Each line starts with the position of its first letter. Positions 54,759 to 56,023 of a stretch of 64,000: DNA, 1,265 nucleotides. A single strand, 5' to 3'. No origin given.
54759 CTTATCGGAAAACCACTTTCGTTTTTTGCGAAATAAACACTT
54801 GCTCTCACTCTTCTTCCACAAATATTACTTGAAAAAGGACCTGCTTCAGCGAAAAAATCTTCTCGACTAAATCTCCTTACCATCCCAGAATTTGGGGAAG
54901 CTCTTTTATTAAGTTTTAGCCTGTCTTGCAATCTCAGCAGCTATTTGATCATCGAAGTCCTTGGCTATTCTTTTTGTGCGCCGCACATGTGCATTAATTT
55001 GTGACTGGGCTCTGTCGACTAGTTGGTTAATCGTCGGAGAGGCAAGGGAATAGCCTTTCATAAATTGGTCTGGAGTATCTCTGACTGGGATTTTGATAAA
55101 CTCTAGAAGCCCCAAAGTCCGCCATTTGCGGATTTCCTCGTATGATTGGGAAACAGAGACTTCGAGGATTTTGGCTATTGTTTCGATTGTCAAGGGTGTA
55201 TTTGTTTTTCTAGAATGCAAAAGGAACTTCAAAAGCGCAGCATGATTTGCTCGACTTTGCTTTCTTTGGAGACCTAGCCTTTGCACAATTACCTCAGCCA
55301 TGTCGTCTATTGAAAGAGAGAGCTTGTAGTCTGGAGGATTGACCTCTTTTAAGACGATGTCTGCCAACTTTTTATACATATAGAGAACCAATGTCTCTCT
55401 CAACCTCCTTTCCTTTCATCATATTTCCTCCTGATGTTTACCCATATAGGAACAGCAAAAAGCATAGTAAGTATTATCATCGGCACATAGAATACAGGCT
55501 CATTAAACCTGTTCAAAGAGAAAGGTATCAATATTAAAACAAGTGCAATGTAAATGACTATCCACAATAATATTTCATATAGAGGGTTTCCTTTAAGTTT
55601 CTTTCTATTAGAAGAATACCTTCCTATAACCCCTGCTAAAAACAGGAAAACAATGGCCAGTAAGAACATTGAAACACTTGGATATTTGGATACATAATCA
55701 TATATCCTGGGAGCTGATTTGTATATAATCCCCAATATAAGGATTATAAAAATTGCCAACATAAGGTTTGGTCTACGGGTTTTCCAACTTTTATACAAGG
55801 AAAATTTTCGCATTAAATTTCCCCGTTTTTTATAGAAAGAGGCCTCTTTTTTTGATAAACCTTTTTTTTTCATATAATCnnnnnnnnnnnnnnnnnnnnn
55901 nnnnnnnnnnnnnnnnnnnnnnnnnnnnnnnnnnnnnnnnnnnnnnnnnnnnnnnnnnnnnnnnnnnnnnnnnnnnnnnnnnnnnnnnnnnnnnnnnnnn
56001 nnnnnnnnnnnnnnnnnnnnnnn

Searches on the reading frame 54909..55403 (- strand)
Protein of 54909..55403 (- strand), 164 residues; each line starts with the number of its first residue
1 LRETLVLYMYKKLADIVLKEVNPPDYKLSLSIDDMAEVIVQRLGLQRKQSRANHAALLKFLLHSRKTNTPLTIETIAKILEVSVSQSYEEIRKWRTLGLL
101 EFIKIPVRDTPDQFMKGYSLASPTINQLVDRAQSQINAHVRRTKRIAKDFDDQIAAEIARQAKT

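Call 6: search_protein_families(library=pfam, max_evalue=0.01, proteins=[window:54909-55403:-])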
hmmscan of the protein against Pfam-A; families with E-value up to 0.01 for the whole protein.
window:54909-55403:- (164 aa): 0 families

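Call 20: search_protein_families(library=phrogs, max_evalue=0.01, proteins=[window:54909-55403:-])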
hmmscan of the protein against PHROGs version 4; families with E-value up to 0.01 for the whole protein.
window:54909-55403:- (164 aa): 0 families

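Call 31: find_homologous_proteins(query=window:54909-55385:-)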
Query window:54909-55385:- (158 aa): 78 proteins with E <= 0.001 among 130 candidates.
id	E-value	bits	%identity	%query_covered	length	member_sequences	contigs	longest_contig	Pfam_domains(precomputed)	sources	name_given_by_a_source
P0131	7.3e-90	316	96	98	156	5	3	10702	-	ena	-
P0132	2.4e-80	285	85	98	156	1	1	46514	-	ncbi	-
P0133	2.1e-77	276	81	98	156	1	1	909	-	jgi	-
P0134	4.7e-77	275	81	98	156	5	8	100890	-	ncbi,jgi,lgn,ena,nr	ncbi:MAG TPA: hypothetical protein VJA47_05735 [archaeon]|nr:hypothetical protein [archaeon]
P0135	9.8e-77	274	83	98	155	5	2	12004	-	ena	-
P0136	1.2e-76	273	83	98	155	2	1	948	-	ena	-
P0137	4.1e-76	272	82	98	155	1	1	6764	-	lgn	-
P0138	7.1e-75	268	78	98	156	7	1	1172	-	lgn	-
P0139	1.4e-70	254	74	99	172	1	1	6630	-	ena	-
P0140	8.3e-70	251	75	98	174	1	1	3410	-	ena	-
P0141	2.2e-69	250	72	99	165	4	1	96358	-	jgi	-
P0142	1.9e-68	247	73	99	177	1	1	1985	-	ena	-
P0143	2.4e-68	246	74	97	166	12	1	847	-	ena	-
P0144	8.8e-68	245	73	97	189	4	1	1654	-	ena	-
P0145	7.6e-65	235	70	98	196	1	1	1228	-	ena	-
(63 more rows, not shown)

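Call 32: find_related_loci(query=window:54909-55385:-, collection=viral_contigs, flank=10000)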
Query window:54909-55385:- (158 aa) in viral_contigs; peptide patterns used: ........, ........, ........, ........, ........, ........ (x = any residue, [..] = any of these).
18 stretches matched a pattern, but none encodes a relative of the query by tblastn (E <= 1e-3).

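Call 33: find_encoding_contigs(protein=P0131, flank=10000, max_places=4)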
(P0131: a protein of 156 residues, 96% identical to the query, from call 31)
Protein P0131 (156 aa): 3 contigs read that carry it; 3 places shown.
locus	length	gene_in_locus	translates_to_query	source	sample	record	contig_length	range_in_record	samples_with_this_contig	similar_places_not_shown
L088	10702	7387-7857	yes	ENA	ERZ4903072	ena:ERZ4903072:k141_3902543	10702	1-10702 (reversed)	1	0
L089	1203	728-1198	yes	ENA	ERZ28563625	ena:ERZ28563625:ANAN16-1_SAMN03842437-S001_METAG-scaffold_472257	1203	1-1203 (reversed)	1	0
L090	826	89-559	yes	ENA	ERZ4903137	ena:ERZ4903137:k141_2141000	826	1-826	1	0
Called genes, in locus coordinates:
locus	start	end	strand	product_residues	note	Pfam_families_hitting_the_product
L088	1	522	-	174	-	?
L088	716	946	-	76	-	-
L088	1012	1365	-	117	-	-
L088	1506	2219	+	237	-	-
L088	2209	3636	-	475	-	-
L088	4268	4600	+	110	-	-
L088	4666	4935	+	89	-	-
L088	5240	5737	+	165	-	-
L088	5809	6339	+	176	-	-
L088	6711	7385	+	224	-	-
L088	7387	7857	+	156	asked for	-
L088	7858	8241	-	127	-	-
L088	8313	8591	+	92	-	-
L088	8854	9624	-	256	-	PF08282:Hydrolase_3 (faint)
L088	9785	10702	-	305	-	?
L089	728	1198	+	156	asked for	-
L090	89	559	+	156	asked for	-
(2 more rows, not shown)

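Call 34: find_encoding_contigs(protein=P0134, flank=10000, max_places=3)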
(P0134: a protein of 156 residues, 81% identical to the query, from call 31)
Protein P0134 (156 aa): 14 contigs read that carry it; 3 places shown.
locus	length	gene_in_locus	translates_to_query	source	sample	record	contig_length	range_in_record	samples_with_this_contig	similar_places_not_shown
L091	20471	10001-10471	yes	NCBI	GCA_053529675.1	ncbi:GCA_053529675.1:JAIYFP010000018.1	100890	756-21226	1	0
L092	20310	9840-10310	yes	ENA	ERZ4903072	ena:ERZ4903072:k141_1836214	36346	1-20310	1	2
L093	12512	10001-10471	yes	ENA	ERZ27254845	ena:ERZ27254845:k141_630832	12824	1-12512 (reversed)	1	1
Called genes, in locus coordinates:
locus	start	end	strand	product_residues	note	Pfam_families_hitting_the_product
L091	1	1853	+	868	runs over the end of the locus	?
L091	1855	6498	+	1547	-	PF13385:Laminin_G_3, PF18911:PKD_4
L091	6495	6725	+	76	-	-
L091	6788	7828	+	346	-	PF01266:DAO (faint), PF01494:FAD_binding_3 (weak)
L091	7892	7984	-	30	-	-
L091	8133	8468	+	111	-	-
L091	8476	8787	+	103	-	-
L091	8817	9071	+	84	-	-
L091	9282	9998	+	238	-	-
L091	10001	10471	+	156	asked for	-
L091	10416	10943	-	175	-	-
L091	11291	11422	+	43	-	-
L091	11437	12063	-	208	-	-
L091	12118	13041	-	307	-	PF05124:S_layer_C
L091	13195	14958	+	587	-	PF13230:GATase_4 (weak), PF13522:GATase_6, PF13537:GATase_7, PF01380:SIS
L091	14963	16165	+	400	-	PF00483:NTP_transferase, PF12804:NTP_transf_3, PF24894:Hexapep_GlmU (faint), PF25084:LbH_EIF2B, PF00132:Hexapep, PF14602:Hexapep_2, PF25087:GMPPB_C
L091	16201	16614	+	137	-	-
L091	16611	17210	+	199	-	PF27998:ArabinogalactanP (weak)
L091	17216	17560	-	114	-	PF01938:TRAM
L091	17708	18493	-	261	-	PF00919:UPF0004, PF04055:Radical_SAM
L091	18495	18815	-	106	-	-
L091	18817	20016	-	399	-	PF12705:PDDEXK_1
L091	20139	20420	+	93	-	-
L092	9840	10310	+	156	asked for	-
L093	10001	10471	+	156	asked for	-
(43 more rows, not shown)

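Call 35: find_encoding_contigs(protein=P0135, flank=10000, max_places=3)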
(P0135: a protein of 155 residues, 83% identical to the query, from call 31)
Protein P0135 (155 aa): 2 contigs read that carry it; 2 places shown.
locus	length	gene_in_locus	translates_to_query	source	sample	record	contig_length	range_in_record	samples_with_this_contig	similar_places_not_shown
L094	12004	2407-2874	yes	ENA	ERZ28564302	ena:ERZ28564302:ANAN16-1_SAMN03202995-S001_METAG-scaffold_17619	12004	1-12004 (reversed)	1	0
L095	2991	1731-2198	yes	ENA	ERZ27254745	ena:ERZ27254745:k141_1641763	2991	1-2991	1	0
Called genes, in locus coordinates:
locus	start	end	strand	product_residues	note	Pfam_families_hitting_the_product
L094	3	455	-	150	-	PF07690:MFS_1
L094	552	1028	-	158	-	-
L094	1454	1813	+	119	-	-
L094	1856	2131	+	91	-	-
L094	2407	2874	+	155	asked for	-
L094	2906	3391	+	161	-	PF02397:Bac_transf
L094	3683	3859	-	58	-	-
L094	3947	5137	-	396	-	-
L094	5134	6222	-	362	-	PF04123:DUF373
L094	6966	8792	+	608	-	-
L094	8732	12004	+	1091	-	?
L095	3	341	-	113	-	?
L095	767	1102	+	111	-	-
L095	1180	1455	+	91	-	-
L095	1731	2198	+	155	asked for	-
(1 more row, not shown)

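Call 43: search_solved_structures(query=A4, max_evalue=10)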
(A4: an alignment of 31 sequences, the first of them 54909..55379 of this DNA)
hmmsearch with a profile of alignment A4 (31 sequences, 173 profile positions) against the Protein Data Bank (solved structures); distinct sequences matched with E-value up to 10: 3.
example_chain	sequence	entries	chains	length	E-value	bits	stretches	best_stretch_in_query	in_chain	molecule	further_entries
2w43_A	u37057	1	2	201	0.7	12.5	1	71-120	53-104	HYPOTHETICAL 2-HALOALKANOIC ACID DEHALOGENASE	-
2w11_A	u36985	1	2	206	0.73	12.5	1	71-120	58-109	2-HALOALKANOIC ACID DEHALOGENASE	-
1uly_A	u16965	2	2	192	0.9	12.2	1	59-112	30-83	hypothetical protein PH1932 | hypothetical transcription regulator protein, PH1932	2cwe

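Call 45: find_related_loci(query=A4, collection=metagenome_contigs, flank=10000)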
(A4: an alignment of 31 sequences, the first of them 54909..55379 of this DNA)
Query A4 (156 aa) in metagenome_contigs; peptide patterns used: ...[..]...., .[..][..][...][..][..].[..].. (x = any residue, [..] = any of these).
196 stretches matched a pattern; 84 encode a relative of the query (tblastn E <= 1e-3); the best 80 are kept; 80 distinct loci.
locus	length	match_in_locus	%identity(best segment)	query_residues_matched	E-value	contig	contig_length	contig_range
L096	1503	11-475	81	1-155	5e-92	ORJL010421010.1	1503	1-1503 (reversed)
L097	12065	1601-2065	81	1-155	1e-86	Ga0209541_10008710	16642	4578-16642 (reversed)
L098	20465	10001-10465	79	1-155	2e-84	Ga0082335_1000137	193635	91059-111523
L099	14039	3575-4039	72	1-156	2e-77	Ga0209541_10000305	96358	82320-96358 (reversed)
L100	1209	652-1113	74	1-155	3e-82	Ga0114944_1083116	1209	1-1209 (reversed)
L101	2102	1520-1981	72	1-155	5e-79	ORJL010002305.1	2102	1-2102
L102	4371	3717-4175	71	1-154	2e-73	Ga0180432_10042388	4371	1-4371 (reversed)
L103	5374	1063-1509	71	6-155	8e-72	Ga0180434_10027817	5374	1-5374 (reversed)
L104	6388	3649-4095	71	6-155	8e-72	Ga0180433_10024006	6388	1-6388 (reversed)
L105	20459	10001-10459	69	1-154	5e-70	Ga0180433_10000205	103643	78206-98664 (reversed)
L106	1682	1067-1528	60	1-156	2e-61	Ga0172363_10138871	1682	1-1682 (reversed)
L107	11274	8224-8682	57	1-156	5e-56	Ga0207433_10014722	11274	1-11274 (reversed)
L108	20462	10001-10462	57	1-155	9e-56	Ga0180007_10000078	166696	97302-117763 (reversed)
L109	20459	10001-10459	58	1-156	8e-56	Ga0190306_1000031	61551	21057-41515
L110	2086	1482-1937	56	1-155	2e-55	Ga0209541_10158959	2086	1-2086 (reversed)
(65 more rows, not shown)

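Call 48: predict_structure(alignment_id=A4)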
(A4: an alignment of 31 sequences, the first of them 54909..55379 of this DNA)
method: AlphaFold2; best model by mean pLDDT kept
length: 156 residues; sequences in the alignment: 31
mean_pLDDT: 81.9   pTM: 0.68
mean pLDDT of the five models: 81.9, 76.3, 75.9, 73.9, 73.0
residues with pLDDT >= 90: 47; 70-90: 87; 50-70: 13; < 50: 9
segments of 3 or more residues with pLDDT < 50: 1-7
pLDDT, mean of each block of 10 residues (from residue 1): 45 58 84 82 87 89 94 94 90 88 85 84 83 82 85 79
secondary structure, 60 per line:
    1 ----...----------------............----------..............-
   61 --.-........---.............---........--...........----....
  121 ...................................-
elements in order: H24-35 H46-59 H65-72 H76-88 E92-99 E102-112 H117-155

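Call 51: fold_search(model_id=the predicted structure, library=pdb)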
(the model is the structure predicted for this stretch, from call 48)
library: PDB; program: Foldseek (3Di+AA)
matches with E <= 10: 1513; with E <= 0.001: 0
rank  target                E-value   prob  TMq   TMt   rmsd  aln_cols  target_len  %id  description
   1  3r0a_A                1.1e-03  1.00  0.41  0.51   5.7       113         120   15  Possible transcriptional regulator from Methanosarcina mazei Go1 (gi 21227196) (released 2011-03-23)
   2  6cmv_C                1.3e-03  1.00  0.39  0.50   6.0       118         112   16  Crystal structure of Archaeal Biofilm Regulator (AbfR2) from Sulfolobus acidocaldarius (released 2018-11-14)
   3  3r0a_B                1.3e-03  1.00  0.38  0.46   6.2       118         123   14  Possible transcriptional regulator from Methanosarcina mazei Go1 (gi 21227196) (released 2011-03-23)
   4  6xjf_B                3.5e-03  1.00  0.35  0.48   6.9       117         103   13  X-ray crystal structure of Pyrococcus furiosus general transcription factor TFE-alpha (SeMet labeled protein) (released 2020-07-08)
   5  6cmv_B                4.0e-03  1.00  0.37  0.48   6.9       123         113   17  Crystal structure of Archaeal Biofilm Regulator (AbfR2) from Sulfolobus acidocaldarius (released 2018-11-14)
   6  6pln_A                4.5e-03  1.00  0.35  0.48   6.7       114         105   12  X-ray crystal structure of Pyrococcus furiosus general transcription factor TFE-alpha (released 2020-07-08)
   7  4yif_C                5.0e-03  0.98  0.30  0.33  16.0       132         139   15  Crystal structure of Rv0880 (released 2015-06-10)
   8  2nyx_A                6.0e-03  0.98  0.32  0.34  10.8       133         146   13  Crystal structure of RV1404 from Mycobacterium tuberculosis (released 2006-12-05)
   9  7dvv_B                6.8e-03  0.99  0.34  0.37  14.8       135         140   11  Heme sensor protein PefR from Streptococcus agalactiae bound to operator DNA (28-mer) (released 2021-09-29)
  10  5yi3_B                6.8e-03  0.99  0.28  0.30  15.5       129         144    8  Structure of Lactococcus lactis ZitR, C30S mutant in complex with DNA (released 2017-12-06)
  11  4l9t_B                7.2e-03  1.00  0.38  0.42  14.4       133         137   16  Crystal structure of MepR F27L mutant from multidrug resistant S. aureus clinical isolate (released 2013-09-11)
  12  4yif_B                7.2e-03  0.98  0.32  0.34  15.4       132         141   14  Crystal structure of Rv0880 (released 2015-06-10)
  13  2d1h_B                7.6e-03  1.00  0.41  0.59   5.8       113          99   16  Crystal structure of ST1889 protein from thermoacidophilic archaeon Sulfolobus tokodaii (released 2006-09-05)
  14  1sfx_A                7.6e-03  1.00  0.40  0.54   9.9       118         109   14  X-ray crystal structure of putative HTH transcription regulator from Archaeoglobus fulgidus (released 2004-08-03)
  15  3gfj                  8.1e-03  0.99  0.31  0.33  11.2       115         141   16  Crystal structure of the ST1710 mutant (R89A) protein (released 2009-08-25)
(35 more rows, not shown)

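Call 66: search_protein_families(library=ncbifam, max_evalue=0.01, proteins=[window:54909-55379:-])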
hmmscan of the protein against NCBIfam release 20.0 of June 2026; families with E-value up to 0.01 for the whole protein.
window:54909-55379:- (156 aa): 0 families

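Call 67: search_protein_families(library=padloc, max_evalue=0.01, proteins=[window:54909-55379:-])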
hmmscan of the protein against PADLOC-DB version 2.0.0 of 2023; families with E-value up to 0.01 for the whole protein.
window:54909-55379:- (156 aa): 1 family
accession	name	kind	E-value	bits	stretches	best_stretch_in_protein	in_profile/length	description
PDLC01438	Csa3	-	6.1e-06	24.5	1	7-140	118-229/305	"CAS-I,CAS-II,CAS-III,CAS-IV,CAS-V,CAS-VI; associated_signaling"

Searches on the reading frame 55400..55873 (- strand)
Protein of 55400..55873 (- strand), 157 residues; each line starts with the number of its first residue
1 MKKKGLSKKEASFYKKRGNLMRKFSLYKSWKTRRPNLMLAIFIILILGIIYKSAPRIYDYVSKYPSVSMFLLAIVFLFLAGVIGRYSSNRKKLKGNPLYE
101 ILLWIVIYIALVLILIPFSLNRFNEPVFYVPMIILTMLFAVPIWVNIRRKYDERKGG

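Call 6: search_protein_families(library=pfam, max_evalue=0.01, proteins=[window:55400-55873:-])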
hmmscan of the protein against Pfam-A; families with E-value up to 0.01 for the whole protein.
window:55400-55873:- (157 aa): 2 families
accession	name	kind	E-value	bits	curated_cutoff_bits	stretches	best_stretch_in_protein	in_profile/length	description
PF17555.7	TssN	-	0.0053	16.7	30.3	1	36-145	29-139/274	Type VI secretion system, TssN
PF01757.29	Acyl_transf_3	-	0.0096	15.5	31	0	32-141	146-322/326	Acyltransferase domain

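Call 20: search_protein_families(library=phrogs, max_evalue=0.01, proteins=[window:55400-55873:-])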
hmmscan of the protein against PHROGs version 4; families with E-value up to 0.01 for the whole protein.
window:55400-55873:- (157 aa): 1 family
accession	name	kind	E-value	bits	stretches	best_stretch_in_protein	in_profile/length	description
phrog_3333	-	other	0.002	18.1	1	36-141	169-277/372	O-acetyltransferase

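Call 66: search_protein_families(library=ncbifam, max_evalue=0.01, proteins=[window:55400-55873:-])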
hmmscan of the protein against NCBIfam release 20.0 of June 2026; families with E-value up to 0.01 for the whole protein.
window:55400-55873:- (157 aa): 3 families
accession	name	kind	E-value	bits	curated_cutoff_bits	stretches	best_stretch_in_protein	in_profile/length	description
TIGR03025.1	EPS_sugtrans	subfamily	0.00037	19.8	295.55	1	40-148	6-111/445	exopolysaccharide biosynthesis polyprenyl glycosylphosphotransferase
NF045937.1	MSC_0624_12TM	equivalog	0.0033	16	70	1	38-151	250-367/445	MSC_0624 family F1-like ATPase-associated membrane protein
TIGR02210.1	rodA_shape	equivalog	0.009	15.2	336.7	1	69-143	3-77/357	rod shape-determining protein RodA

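Call 67: search_protein_families(library=padloc, max_evalue=0.01, proteins=[window:55400-55873:-])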
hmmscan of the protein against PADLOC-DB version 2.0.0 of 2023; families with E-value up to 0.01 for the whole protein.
window:55400-55873:- (157 aa): 0 families
